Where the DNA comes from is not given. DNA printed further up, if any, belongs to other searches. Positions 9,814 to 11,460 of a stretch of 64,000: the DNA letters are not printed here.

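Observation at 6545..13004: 6.5 kb palindromic structure: near-identical 1.4 kb inverted repeats bracketing an m5C RNA methyltransferase gene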

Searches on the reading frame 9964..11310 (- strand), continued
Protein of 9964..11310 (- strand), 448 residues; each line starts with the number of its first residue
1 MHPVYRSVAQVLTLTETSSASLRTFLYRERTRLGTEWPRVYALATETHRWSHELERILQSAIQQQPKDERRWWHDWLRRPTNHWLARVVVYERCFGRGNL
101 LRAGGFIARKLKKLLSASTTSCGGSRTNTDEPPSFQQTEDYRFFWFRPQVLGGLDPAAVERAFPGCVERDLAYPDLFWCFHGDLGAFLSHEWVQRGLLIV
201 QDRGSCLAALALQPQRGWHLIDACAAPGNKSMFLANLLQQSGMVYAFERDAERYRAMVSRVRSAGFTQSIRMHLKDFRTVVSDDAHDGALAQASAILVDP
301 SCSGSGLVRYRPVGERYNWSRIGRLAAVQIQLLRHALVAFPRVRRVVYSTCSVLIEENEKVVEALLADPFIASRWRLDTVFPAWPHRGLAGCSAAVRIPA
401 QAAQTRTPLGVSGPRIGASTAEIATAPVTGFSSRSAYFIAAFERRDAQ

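Call 28: find_encoding_contigs(protein=P0121, flank=10000, max_places=10)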
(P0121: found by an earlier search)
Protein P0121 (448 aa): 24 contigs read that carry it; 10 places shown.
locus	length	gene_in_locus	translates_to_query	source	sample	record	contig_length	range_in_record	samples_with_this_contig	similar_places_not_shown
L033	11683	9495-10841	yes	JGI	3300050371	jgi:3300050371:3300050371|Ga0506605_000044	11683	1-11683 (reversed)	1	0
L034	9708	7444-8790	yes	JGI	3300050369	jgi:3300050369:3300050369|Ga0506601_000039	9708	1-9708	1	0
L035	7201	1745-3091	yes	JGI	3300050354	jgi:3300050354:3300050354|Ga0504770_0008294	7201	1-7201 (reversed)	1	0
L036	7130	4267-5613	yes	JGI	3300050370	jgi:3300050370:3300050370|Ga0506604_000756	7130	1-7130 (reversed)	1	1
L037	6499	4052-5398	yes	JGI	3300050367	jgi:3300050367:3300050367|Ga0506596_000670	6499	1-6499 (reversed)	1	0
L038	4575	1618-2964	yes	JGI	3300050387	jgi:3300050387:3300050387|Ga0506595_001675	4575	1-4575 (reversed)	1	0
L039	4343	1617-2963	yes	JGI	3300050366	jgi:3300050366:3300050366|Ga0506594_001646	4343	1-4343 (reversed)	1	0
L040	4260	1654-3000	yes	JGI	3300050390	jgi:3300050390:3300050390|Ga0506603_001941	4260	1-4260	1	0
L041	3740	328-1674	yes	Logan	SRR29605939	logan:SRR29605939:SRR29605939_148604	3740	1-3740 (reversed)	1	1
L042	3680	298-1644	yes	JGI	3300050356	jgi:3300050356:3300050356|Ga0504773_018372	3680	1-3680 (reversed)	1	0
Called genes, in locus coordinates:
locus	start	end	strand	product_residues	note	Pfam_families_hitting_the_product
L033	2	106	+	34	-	?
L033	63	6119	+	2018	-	-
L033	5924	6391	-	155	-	-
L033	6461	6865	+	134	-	-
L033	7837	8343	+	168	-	-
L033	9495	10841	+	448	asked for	PF01189:Methyltr_RsmB-F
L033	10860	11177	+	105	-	-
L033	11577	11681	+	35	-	?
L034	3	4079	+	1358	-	?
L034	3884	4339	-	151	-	-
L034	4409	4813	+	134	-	-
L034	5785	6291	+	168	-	-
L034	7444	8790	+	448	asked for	PF01189:Methyltr_RsmB-F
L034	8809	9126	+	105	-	-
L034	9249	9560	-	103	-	-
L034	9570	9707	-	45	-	?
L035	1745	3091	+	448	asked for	PF01189:Methyltr_RsmB-F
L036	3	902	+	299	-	?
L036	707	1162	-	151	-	-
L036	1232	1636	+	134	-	-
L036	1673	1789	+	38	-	-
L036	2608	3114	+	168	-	-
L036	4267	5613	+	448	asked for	PF01189:Methyltr_RsmB-F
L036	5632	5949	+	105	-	-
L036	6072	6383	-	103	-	-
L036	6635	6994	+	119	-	-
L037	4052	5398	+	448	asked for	PF01189:Methyltr_RsmB-F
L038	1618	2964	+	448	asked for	PF01189:Methyltr_RsmB-F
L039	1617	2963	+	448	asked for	PF01189:Methyltr_RsmB-F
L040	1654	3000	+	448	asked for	PF01189:Methyltr_RsmB-F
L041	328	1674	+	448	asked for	PF01189:Methyltr_RsmB-F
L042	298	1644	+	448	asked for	PF01189:Methyltr_RsmB-F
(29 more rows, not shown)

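Call 33: find_encoding_contigs(protein=P0122, flank=10000, max_places=10)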
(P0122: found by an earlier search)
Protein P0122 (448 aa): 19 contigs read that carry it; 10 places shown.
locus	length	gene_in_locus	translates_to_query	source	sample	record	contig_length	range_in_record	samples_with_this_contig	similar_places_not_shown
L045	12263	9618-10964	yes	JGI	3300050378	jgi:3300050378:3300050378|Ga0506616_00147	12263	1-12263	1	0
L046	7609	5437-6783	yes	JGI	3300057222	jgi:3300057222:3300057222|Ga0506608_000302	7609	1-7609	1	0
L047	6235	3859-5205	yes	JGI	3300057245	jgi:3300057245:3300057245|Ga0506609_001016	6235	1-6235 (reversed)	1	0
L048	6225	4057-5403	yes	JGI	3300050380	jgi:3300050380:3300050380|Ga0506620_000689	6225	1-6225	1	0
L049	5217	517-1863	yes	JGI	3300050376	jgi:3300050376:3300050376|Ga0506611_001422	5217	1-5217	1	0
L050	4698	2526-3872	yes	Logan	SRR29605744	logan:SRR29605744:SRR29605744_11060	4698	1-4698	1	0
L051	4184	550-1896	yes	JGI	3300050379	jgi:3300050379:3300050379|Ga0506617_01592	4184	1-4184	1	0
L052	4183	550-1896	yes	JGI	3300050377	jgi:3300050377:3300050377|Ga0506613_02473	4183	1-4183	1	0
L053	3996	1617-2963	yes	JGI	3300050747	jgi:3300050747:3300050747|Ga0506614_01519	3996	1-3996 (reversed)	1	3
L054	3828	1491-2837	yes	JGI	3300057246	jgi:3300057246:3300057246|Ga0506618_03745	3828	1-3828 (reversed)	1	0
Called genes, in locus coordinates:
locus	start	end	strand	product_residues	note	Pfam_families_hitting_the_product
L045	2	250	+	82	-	?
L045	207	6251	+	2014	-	PF00385:Chromo, PF00176:SNF2-rel_dom, PF04851:ResIII, PF11496:HDA2-3, PF00271:Helicase_C, PF23078:HTH_CHD6-9, PF05964:FYRN, PF05965:FYRC, +1 more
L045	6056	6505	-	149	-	-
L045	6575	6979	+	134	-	-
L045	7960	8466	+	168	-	-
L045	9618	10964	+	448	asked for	PF01189:Methyltr_RsmB-F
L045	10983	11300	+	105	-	-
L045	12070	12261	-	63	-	?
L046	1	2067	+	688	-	?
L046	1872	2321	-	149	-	-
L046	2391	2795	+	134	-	-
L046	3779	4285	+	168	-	-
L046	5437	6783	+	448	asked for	PF01189:Methyltr_RsmB-F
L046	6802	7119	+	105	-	-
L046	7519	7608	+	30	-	?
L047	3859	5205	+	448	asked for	PF01189:Methyltr_RsmB-F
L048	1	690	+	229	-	?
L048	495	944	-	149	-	-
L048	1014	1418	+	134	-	-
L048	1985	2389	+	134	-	-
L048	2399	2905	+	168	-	-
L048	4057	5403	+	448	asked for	PF01189:Methyltr_RsmB-F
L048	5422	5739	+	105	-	-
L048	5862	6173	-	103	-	-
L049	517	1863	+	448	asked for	PF01189:Methyltr_RsmB-F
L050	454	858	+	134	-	-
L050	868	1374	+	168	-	-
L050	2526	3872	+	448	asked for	PF01189:Methyltr_RsmB-F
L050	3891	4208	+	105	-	-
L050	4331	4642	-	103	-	-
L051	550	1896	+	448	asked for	PF01189:Methyltr_RsmB-F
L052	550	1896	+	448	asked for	PF01189:Methyltr_RsmB-F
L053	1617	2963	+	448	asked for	PF01189:Methyltr_RsmB-F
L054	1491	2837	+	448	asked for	PF01189:Methyltr_RsmB-F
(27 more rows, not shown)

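Call 34: find_encoding_contigs(protein=P0125, flank=10000, max_places=10)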
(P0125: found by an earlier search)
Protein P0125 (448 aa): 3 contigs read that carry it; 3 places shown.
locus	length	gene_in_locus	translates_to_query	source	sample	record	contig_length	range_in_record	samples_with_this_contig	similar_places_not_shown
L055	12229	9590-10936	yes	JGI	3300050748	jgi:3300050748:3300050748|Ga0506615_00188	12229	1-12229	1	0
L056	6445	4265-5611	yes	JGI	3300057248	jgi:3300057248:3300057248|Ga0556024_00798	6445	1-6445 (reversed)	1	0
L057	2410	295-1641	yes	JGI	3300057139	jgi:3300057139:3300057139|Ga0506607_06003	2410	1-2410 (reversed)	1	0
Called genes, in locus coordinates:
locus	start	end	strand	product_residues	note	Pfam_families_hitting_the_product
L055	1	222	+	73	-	?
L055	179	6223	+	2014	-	PF00385:Chromo, PF00176:SNF2-rel_dom, PF04851:ResIII, PF11496:HDA2-3, PF00271:Helicase_C, PF23078:HTH_CHD6-9, PF05964:FYRN, PF05965:FYRC, +1 more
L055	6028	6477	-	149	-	-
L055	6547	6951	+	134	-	-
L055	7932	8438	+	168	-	-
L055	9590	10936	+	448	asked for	PF01189:Methyltr_RsmB-F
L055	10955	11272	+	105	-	-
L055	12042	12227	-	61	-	?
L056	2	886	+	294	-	?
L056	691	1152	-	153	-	-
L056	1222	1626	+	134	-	-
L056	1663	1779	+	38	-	-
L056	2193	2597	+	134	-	-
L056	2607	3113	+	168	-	-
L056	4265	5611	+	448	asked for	PF01189:Methyltr_RsmB-F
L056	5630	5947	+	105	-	-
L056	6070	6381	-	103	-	-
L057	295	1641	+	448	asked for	PF01189:Methyltr_RsmB-F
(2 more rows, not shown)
